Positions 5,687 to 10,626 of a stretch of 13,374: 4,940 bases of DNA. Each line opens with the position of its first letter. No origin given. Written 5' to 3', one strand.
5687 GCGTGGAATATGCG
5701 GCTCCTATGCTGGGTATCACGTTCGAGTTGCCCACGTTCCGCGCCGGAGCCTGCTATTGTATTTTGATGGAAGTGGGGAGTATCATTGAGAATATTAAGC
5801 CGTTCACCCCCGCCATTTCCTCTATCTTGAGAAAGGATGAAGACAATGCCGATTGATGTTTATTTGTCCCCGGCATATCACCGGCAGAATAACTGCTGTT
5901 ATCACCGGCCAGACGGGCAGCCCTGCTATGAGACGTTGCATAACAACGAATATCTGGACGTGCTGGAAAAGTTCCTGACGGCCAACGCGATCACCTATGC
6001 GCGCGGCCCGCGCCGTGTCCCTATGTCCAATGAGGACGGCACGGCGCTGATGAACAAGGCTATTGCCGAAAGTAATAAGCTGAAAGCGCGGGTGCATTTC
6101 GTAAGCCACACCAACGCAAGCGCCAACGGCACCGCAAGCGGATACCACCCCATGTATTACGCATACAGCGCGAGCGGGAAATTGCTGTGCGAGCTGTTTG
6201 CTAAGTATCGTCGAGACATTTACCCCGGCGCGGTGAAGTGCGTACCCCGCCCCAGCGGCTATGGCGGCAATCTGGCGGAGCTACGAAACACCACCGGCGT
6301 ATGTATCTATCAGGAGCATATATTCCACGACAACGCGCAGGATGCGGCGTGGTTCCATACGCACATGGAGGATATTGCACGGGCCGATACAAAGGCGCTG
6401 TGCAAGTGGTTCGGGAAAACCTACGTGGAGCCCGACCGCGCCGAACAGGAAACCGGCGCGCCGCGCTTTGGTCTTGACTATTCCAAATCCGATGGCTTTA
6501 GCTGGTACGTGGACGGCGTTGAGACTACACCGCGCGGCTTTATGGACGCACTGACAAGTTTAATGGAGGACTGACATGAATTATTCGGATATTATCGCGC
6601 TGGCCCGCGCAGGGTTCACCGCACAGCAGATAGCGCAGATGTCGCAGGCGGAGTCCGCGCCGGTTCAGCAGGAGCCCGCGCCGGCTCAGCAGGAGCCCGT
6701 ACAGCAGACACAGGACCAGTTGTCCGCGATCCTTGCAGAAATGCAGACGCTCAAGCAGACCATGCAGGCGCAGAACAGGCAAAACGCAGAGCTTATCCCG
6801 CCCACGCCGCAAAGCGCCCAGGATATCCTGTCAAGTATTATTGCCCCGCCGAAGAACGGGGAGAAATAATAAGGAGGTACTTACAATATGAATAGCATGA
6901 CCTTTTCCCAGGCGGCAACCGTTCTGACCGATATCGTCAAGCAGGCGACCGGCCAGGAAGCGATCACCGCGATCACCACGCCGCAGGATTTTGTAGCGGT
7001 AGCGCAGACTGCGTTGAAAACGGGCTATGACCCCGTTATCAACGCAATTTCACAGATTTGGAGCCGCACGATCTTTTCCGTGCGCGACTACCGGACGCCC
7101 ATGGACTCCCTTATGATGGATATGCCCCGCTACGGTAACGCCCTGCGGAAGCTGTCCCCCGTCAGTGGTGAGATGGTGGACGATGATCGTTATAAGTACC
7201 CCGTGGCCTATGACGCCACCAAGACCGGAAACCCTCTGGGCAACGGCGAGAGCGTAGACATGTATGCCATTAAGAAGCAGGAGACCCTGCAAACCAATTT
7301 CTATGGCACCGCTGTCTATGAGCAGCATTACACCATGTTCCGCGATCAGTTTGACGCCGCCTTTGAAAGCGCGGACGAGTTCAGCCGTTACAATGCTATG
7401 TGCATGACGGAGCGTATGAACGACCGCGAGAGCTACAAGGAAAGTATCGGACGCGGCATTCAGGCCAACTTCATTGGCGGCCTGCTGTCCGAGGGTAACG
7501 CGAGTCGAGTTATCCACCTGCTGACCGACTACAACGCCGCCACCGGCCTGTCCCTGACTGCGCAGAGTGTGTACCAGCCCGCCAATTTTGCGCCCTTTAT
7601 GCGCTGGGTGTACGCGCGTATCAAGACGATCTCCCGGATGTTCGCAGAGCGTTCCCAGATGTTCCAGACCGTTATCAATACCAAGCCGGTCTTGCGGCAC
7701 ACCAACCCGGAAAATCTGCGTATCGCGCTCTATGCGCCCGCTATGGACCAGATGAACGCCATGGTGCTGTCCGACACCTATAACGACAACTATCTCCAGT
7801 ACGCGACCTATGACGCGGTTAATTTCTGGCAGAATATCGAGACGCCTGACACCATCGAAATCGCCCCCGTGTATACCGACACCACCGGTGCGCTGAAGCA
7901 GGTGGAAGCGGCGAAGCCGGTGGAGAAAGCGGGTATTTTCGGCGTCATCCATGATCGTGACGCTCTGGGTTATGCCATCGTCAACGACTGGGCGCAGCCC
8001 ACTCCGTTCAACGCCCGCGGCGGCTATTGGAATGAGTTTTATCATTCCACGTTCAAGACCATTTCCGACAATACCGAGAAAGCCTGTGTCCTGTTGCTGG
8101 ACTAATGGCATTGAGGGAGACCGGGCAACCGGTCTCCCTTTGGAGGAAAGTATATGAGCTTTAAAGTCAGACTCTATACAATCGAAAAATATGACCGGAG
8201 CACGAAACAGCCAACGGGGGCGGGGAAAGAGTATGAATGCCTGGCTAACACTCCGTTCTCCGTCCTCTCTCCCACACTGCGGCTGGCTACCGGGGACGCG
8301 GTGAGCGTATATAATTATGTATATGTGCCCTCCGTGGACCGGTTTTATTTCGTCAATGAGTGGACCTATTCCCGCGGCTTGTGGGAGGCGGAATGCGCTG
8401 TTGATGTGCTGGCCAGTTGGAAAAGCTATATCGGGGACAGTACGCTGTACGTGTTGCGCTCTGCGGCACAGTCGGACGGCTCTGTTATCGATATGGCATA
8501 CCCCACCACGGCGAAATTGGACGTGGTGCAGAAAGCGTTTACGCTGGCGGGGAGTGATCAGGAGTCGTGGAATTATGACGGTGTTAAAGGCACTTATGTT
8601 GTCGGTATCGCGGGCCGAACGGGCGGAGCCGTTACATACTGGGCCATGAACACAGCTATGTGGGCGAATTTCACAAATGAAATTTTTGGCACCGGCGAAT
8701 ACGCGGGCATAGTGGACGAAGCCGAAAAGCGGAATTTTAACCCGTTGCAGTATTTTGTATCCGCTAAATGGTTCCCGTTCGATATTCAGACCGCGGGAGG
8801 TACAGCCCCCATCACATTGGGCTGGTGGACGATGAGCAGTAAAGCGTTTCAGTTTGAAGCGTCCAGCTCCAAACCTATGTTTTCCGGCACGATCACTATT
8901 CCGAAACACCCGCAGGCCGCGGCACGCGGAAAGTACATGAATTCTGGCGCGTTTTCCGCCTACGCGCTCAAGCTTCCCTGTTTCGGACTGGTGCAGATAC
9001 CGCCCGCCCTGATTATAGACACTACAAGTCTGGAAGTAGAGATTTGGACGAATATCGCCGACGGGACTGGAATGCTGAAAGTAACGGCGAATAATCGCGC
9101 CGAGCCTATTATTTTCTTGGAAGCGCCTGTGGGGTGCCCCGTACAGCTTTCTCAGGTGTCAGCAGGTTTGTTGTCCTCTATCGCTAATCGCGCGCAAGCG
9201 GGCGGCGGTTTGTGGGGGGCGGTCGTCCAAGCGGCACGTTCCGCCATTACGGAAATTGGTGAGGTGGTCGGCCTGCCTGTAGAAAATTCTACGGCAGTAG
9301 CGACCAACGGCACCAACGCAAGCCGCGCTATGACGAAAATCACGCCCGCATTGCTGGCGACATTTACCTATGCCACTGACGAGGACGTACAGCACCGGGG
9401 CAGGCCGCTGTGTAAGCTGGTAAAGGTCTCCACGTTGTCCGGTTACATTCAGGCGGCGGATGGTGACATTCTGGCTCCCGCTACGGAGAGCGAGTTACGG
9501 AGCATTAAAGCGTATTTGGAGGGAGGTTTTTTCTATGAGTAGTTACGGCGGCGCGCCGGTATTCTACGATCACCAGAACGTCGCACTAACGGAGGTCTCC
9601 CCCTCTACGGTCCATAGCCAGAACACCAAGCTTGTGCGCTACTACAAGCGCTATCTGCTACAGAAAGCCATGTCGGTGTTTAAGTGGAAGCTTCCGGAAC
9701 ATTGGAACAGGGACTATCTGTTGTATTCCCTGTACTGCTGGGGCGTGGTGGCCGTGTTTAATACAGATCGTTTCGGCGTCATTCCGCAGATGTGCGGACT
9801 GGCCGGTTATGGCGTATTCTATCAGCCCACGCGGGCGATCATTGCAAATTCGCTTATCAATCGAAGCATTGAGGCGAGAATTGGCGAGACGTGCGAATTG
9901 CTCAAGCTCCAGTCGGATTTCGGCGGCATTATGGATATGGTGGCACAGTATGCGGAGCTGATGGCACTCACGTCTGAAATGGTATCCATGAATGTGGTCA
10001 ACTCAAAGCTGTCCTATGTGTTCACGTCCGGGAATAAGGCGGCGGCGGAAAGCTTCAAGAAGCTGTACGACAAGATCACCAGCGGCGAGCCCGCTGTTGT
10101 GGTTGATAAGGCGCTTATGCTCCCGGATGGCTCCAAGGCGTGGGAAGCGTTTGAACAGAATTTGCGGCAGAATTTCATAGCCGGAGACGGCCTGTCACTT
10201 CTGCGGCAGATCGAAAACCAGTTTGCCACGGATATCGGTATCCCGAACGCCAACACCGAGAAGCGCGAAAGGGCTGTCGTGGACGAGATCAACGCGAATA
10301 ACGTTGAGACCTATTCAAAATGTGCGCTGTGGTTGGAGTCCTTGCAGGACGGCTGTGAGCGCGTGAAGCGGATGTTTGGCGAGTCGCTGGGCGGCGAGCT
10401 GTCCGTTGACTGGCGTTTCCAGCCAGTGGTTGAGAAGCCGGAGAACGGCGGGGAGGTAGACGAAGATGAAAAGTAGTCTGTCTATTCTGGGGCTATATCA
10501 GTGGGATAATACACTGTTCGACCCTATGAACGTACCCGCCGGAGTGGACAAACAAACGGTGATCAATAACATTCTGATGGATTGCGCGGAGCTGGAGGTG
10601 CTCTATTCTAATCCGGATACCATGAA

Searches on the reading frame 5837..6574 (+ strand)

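Call 12: search_protein_families(library=phrogs, proteins=[window:5837-6574:+], max_evalue=0.001)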
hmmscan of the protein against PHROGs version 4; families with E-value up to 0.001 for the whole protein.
window:5837-6574:+ (245 aa): 2 families
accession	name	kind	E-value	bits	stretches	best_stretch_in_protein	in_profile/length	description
phrog_435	-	lysis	7.6e-12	46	1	36-204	140-297/556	endolysin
phrog_2742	-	lysis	6.8e-06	26.7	1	72-200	65-189/318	endolysin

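Call 13: search_protein_families(library=pfam, proteins=[window:5837-6574:+], max_evalue=0.01)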
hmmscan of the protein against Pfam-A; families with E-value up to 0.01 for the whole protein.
window:5837-6574:+ (245 aa): 1 family
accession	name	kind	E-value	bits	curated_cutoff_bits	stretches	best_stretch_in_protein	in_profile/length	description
PF01520.23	Amidase_3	-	0.00016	22.2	27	1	61-188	44-172/174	N-acetylmuramoyl-L-alanine amidase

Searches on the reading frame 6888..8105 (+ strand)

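Call 12: search_protein_families(library=phrogs, proteins=[window:6888-8105:+], max_evalue=0.001)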
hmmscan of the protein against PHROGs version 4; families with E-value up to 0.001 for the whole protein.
window:6888-8105:+ (405 aa): 0 families

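Call 13: search_protein_families(library=pfam, proteins=[window:6888-8105:+], max_evalue=0.01)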
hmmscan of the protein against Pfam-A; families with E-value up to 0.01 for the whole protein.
window:6888-8105:+ (405 aa): 1 family
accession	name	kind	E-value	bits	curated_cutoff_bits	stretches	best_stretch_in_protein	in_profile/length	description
PF25622.1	Phi29_MCP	-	1.2e-13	51.6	27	1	16-388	4-308/323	Phi29-like phage major capsid protein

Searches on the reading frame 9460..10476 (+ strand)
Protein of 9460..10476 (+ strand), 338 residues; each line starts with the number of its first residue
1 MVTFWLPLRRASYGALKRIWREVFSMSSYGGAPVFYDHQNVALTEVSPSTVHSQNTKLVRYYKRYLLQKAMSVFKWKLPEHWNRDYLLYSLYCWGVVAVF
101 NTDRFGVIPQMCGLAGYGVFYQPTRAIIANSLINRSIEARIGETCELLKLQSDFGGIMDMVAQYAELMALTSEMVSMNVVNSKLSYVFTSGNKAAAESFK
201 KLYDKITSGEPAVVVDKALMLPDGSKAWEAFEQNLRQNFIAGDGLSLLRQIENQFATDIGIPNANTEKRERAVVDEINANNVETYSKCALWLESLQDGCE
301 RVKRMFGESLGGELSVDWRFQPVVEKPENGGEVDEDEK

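Call 12: search_protein_families(library=phrogs, proteins=[window:9460-10476:+], max_evalue=0.001)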
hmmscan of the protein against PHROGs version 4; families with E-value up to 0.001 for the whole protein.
window:9460-10476:+ (338 aa): 1 family
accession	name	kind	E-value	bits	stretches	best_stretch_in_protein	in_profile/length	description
phrog_2038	-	connector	2.4e-27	97.1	1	43-321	8-291/314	upper collar connector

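Call 13: search_protein_families(library=pfam, proteins=[window:9460-10476:+], max_evalue=0.01)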
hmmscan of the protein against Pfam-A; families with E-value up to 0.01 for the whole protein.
window:9460-10476:+ (338 aa): 1 family
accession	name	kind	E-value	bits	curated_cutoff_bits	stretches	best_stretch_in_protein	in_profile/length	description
PF05352.17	Phage_connector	-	3.2e-20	73.2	25.6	1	56-309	14-271/281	Phage Connector (GP10)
